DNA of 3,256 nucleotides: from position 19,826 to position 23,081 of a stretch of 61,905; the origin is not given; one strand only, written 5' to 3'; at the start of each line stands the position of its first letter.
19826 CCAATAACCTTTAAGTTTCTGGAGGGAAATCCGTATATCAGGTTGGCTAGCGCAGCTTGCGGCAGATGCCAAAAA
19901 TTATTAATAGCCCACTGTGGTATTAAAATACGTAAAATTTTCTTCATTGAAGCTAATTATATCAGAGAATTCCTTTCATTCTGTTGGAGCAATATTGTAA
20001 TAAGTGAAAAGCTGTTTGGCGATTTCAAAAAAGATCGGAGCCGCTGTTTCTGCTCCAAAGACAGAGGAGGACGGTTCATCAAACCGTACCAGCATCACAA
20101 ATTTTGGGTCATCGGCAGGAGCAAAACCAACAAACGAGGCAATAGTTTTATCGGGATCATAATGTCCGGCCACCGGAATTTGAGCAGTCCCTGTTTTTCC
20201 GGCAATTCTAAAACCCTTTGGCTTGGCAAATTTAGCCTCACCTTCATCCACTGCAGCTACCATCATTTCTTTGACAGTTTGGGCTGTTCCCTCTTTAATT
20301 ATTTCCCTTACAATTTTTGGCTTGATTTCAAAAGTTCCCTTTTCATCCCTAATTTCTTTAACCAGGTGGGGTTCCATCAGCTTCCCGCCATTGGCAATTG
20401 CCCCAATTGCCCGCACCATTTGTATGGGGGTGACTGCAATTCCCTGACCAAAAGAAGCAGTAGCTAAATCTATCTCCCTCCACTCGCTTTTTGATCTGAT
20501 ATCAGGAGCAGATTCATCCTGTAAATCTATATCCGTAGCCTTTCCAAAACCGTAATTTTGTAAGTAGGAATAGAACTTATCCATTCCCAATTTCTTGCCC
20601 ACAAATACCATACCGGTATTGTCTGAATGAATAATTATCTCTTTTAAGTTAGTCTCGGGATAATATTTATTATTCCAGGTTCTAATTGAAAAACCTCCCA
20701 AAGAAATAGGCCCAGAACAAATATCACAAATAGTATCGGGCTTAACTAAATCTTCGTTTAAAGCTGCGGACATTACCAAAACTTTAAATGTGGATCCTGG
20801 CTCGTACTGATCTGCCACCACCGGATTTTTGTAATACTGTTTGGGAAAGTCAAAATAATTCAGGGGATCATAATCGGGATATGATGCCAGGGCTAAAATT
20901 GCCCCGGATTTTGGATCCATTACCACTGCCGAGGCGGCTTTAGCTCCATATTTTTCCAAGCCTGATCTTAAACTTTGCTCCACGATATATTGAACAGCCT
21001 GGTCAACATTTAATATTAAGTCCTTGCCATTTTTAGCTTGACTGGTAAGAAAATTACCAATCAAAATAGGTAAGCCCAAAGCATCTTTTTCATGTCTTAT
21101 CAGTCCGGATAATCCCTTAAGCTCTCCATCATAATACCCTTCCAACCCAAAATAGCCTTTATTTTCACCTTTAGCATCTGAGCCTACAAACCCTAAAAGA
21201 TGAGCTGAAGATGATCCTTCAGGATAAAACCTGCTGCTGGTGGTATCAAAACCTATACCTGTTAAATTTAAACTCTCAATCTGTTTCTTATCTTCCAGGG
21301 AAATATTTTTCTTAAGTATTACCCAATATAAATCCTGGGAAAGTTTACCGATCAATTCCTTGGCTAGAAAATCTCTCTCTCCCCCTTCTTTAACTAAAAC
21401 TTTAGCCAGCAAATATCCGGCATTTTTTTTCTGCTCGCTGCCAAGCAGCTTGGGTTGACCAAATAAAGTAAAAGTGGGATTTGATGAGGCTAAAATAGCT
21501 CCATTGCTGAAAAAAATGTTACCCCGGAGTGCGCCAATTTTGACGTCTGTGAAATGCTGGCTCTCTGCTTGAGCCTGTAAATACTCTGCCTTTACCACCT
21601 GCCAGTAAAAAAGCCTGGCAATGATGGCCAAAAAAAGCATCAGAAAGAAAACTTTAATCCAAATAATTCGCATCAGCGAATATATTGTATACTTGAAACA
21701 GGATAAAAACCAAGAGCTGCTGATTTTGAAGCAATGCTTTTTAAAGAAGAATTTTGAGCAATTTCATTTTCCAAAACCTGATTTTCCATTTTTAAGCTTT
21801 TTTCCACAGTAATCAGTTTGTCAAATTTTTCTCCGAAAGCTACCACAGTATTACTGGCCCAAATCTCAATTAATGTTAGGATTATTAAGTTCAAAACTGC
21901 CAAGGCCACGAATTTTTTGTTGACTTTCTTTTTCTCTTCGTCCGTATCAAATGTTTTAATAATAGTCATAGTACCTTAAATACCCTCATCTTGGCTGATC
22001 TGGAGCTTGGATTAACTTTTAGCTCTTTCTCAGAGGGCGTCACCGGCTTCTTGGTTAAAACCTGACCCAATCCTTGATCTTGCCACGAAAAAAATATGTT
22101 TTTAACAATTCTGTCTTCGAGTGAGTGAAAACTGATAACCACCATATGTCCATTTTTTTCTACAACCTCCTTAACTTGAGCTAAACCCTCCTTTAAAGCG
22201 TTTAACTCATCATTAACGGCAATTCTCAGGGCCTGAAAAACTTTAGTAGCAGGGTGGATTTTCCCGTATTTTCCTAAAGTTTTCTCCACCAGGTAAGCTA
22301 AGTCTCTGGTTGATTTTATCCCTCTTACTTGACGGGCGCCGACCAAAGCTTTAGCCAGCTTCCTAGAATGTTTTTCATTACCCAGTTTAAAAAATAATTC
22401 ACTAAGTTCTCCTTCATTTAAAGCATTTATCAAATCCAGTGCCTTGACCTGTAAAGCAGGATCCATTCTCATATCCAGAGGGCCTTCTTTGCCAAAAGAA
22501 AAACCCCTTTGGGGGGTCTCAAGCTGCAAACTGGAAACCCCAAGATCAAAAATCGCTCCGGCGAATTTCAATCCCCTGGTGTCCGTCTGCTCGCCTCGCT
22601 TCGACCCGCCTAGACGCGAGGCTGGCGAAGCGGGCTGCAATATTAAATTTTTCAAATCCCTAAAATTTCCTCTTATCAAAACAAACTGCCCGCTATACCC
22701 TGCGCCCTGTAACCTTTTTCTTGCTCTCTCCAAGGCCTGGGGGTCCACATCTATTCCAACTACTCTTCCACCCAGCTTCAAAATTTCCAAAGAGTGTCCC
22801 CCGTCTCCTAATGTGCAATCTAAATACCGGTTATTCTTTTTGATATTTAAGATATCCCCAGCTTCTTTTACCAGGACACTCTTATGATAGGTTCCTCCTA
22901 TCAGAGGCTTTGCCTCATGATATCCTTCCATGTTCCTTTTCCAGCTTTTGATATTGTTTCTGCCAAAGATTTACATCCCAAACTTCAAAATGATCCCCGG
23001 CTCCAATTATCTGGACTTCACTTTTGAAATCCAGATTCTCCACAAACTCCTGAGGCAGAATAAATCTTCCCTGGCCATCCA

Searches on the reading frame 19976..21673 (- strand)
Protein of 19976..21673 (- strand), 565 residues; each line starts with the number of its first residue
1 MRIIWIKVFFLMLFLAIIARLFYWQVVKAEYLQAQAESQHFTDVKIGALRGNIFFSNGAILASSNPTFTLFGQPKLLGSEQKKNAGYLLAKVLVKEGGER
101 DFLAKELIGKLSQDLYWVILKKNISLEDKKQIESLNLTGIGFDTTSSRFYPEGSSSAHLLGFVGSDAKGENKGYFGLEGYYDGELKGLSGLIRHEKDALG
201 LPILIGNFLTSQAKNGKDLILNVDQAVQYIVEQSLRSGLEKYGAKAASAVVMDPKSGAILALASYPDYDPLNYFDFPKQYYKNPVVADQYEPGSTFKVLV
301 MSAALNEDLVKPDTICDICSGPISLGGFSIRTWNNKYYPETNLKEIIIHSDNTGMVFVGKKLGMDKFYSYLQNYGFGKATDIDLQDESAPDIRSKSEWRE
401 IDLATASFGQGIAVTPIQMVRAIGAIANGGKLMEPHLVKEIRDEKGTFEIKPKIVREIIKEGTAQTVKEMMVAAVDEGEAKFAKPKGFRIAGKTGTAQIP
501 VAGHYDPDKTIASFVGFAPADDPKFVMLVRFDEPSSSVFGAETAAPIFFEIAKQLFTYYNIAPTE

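Call 49: search_protein_families(library=pfam, proteins=[window:19976-21673:-], max_evalue=0.001)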
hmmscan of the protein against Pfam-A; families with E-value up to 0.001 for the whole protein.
window:19976-21673:- (565 aa): 3 families
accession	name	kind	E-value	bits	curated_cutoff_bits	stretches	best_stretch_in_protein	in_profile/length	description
PF00905.27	Transpeptidase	-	1.8e-77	260.9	22.1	1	248-551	2-297/299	Penicillin binding protein transpeptidase domain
PF03717.20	PBP_dimer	-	1.2e-19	71.9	24.4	1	46-201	2-174/180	Penicillin-binding Protein dimerisation domain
PF13354.11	Beta-lactamase2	-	1.7e-06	28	22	1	289-497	20-190/214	Beta-lactamase enzyme family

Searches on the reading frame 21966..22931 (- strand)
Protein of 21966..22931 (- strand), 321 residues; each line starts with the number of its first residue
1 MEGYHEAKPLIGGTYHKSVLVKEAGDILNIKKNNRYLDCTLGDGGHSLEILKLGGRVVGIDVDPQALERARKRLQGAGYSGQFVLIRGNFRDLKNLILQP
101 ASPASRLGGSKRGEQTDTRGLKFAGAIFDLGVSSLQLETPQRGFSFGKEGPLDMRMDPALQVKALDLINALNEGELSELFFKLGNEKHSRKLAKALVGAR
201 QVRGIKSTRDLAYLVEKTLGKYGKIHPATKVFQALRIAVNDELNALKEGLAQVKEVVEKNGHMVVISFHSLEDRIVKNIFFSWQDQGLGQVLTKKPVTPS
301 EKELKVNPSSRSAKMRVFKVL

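Call 49: search_protein_families(library=pfam, proteins=[window:21966-22931:-], max_evalue=0.001)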
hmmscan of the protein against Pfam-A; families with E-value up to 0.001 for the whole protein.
window:21966-22931:- (321 aa): 5 families
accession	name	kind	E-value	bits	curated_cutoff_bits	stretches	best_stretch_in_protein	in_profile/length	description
PF01795.25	Methyltransf_5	-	1.9e-90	303.9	27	1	15-319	3-307/309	MraW methylase family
PF13847.12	Methyltransf_31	-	4.7e-09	36.5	27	1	30-99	1-71/145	Methyltransferase domain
PF13649.12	Methyltransf_25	-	4.2e-07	31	27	1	37-94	2-59/97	Methyltransferase domain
PF08241.18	Methyltransf_11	-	1.6e-05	25.8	21.2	1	37-93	1-54/95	Methyltransferase domain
PF01728.25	FtsJ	-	0.0004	20.8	24.1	0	26-95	14-80/181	FtsJ-like methyltransferase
